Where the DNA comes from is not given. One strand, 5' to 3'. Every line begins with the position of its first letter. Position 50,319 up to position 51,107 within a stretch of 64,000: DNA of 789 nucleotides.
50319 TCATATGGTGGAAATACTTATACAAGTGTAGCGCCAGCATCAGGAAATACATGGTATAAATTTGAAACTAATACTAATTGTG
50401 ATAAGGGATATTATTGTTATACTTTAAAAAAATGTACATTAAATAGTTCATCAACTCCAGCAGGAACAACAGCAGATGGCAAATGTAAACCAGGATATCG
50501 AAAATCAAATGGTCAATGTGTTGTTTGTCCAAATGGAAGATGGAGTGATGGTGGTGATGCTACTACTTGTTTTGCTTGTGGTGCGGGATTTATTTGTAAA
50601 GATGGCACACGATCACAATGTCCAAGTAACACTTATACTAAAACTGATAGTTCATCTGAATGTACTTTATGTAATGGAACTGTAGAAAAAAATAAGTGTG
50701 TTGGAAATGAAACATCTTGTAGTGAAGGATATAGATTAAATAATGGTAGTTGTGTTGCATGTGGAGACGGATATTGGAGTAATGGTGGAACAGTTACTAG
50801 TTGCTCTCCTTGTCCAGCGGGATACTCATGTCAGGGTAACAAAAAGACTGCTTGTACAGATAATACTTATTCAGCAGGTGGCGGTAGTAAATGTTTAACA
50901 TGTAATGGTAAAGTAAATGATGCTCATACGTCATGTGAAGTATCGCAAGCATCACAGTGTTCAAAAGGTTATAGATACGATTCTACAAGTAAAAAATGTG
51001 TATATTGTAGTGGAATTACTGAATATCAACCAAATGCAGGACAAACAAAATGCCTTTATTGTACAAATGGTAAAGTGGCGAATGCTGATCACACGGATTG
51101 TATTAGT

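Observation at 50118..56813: Cluster of paralogous cysteine-rich, doubly anchored surface proteins built from eukaryote-style CXXC repeats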

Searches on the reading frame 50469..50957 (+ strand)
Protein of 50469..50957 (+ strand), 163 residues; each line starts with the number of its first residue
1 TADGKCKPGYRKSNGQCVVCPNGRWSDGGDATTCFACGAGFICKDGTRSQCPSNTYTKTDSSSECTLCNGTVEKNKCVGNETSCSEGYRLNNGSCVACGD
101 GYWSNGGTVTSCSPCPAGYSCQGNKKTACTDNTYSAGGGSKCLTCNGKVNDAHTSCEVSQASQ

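Call 77: predict_structure(alignment_id=A6)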
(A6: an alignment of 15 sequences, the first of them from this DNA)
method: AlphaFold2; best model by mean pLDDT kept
length: 163 residues; sequences in the alignment: 15
mean_pLDDT: 83.7   pTM: 0.52
mean pLDDT of the five models: 83.7, 83.0, 82.3, 81.4, 79.4
residues with pLDDT >= 90: 80; 70-90: 50; 50-70: 29; < 50: 4
segments of 3 or more residues with pLDDT < 50: 76-79
pLDDT, mean of each block of 10 residues (from residue 1): 84 94 92 90 93 82 82 55 62 74 70 92 89 95 97 93 67
secondary structure, 60 per line:
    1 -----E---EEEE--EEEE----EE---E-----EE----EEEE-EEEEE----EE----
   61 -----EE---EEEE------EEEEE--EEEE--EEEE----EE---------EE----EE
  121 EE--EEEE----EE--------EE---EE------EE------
elements in order: E10-13 E16-19 E41-44 E46-50 E71-74 E81-85 E88-91 E94-97 E119-122 E125-128

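Call 79: fold_search(model_id=the predicted structure, library=pdb)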
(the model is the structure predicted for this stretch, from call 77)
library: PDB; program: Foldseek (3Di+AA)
matches with E <= 10: 340; with E <= 0.001: 2
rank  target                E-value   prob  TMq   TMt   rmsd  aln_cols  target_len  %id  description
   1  8wa2_E                7.6e-04  1.00  0.36  0.07   7.4       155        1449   19  cryo-EM structure of native mastigonemes isolated from Chlamydomonas reinhardtii at 3.0 angstrom resolution (released 2024-04-10)
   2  8wa2_A                7.6e-04  1.00  0.37  0.05  12.8       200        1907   18  cryo-EM structure of native mastigonemes isolated from Chlamydomonas reinhardtii at 3.0 angstrom resolution (released 2024-04-10)
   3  8tx1                  1.3e-03  1.00  0.39  0.06   7.6       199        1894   21  Characterization of the Chlamydomonas Flagellar Mastigoneme Filament Structure at 3.6A (released 2023-10-25)
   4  8wa2_F                1.5e-03  1.00  0.35  0.07   7.3       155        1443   19  cryo-EM structure of native mastigonemes isolated from Chlamydomonas reinhardtii at 3.0 angstrom resolution (released 2024-04-10)
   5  8wa2_C                1.7e-03  0.99  0.34  0.06  11.0       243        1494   16  cryo-EM structure of native mastigonemes isolated from Chlamydomonas reinhardtii at 3.0 angstrom resolution (released 2024-04-10)
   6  3k51_B                1.8e-03  0.91  0.22  0.22  11.8       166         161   17  Crystal Structure of DcR3-TL1A complex (released 2010-10-13)
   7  8wa2_D                2.0e-03  1.00  0.34  0.05  11.6       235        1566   18  cryo-EM structure of native mastigonemes isolated from Chlamydomonas reinhardtii at 3.0 angstrom resolution (released 2024-04-10)
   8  9b4h_A                2.7e-03  1.00  0.40  0.05  11.6       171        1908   21  Chlamydomonas reinhardtii mastigoneme filament (released 2024-04-10)
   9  4kgq_D                3.4e-03  0.84  0.22  0.22  11.9       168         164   18  Crystal structure of a human light loop mutant in complex with dcr3 (released 2013-07-10)
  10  5l36_B                4.3e-03  0.44  0.18  0.19  13.6       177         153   18  Crystal Structure of a human FasL mutant in complex with human DcR3 (released 2016-09-07)
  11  6mhr_C                5.7e-03  0.91  0.20  0.23  11.1       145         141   21  Structure of the human 4-1BB / Urelumab Fab complex (released 2018-11-21)
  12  4kgq_C                5.7e-03  0.82  0.23  0.22  11.8       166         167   18  Crystal structure of a human light loop mutant in complex with dcr3 (released 2013-07-10)
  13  6y8k_AAA              6.4e-03  0.93  0.23  0.27   9.7       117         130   18  Crystal structure of CD137 in complex with the cyclic peptide BCY10916 (released 2021-02-03)
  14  4j6g_C                8.1e-03  0.63  0.23  0.23  12.5       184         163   18  CRYSTAL STRUCTURE OF LIGHT AND DcR3 COMPLEX (released 2013-03-13)
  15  7d4b_A                9.7e-03  0.85  0.20  0.22  11.1       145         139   21  Crystal structure of 4-1BB in complex with a VHH (released 2021-07-14)
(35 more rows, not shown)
